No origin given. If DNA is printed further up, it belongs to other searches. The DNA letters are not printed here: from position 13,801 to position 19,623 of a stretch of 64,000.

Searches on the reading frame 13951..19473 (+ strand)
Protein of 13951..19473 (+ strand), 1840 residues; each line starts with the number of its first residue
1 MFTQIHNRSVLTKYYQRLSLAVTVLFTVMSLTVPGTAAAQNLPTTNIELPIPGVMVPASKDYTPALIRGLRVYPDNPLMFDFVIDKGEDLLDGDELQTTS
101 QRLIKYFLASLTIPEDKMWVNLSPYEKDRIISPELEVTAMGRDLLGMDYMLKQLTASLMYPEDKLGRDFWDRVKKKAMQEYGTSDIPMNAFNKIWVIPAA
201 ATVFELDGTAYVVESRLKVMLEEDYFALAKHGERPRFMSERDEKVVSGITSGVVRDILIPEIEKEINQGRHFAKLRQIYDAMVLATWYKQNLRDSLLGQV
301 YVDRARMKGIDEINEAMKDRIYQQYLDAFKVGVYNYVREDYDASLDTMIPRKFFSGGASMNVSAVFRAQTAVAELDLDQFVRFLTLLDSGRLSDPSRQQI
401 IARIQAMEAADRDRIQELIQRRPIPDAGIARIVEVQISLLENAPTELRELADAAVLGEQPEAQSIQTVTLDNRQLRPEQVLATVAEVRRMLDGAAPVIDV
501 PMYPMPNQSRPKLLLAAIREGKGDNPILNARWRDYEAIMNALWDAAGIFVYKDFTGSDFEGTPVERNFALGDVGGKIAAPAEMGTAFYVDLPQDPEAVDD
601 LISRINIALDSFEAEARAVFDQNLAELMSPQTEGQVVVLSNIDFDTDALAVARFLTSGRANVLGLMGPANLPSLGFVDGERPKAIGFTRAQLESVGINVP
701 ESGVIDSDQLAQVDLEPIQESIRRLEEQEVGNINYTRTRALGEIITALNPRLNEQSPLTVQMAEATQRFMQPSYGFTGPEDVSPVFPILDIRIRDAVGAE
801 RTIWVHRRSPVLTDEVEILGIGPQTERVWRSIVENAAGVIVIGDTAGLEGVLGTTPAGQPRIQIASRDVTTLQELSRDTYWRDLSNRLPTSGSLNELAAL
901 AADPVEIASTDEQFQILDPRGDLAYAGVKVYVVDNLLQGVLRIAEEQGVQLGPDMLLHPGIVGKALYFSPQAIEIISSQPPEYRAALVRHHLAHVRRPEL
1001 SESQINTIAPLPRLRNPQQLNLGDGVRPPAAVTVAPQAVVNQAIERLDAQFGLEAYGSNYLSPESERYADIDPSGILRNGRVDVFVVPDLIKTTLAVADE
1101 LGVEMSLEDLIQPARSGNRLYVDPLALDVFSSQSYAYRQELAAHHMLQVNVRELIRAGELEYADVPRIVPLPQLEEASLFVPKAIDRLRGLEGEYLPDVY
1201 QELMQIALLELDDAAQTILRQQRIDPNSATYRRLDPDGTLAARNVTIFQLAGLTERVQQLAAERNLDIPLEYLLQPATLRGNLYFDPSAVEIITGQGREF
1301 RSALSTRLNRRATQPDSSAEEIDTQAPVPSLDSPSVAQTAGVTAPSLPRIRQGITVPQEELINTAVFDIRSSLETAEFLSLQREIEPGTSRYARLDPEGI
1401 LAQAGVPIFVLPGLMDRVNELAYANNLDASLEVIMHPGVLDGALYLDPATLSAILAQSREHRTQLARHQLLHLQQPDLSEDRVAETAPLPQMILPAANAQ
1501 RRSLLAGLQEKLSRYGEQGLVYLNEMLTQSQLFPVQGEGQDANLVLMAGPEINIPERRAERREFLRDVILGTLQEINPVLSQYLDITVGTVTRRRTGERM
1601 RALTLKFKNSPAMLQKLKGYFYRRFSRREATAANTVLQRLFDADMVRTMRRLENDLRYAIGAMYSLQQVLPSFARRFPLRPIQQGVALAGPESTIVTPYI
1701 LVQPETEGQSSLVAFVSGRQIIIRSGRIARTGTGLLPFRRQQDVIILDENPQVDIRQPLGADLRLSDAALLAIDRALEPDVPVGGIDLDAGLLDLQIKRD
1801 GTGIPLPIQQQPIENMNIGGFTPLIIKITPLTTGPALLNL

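Call 10: search_protein_families(library=pfam, proteins=[window:13951-19473:+], max_evalue=0.01)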
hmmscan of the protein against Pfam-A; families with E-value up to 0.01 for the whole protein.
window:13951-19473:+ (1840 aa): 0 families

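Call 35: find_encoding_contigs(protein=P0157, flank=10000, max_places=5)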
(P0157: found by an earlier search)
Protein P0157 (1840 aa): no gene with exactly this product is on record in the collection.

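Call 37: find_encoding_contigs(protein=P0155, flank=10000, max_places=5)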
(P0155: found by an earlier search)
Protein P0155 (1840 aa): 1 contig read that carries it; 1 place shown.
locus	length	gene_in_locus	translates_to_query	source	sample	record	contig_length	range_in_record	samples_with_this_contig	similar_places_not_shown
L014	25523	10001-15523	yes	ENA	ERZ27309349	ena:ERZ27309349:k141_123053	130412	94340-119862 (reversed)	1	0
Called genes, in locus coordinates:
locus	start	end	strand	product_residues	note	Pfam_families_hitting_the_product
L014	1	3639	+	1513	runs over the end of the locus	PF00150:Cellulase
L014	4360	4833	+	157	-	PF07963:N_methyl (weak), PF08334:T2SSG, PF22434:PilW_C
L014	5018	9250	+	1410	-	PF05342:Peptidase_M26_N (weak), PF03198:Glyco_hydro_72, PF15711:ILEI (weak)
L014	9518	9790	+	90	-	-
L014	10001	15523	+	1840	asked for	-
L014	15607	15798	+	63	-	-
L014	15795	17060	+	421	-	-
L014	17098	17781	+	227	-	PF04445:SAM_MT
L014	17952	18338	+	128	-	PF01479:S4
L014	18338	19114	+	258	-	PF10988:DUF2807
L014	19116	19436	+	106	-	PF00581:Rhodanese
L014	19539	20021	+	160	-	PF00254:FKBP_C (weak)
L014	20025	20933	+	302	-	-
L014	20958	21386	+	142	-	PF00436:SSB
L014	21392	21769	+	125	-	PF01740:STAS (weak), PF13466:STAS_2 (weak)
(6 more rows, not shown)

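Call 55: find_encoding_contigs(protein=P0158, flank=10000, max_places=3)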
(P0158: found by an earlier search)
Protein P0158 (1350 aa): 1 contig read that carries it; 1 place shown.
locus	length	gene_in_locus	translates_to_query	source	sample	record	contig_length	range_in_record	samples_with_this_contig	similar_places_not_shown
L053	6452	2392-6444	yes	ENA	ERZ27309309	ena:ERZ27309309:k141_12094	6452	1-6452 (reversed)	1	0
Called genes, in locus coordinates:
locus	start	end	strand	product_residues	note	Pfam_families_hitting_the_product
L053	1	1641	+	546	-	?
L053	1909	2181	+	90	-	-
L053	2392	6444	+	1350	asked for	-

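Call 66: search_protein_families(library=ncbifam, proteins=[window:13951-19473:+], max_evalue=0.001)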
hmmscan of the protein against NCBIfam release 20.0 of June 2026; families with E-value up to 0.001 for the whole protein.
window:13951-19473:+ (1840 aa): 0 families
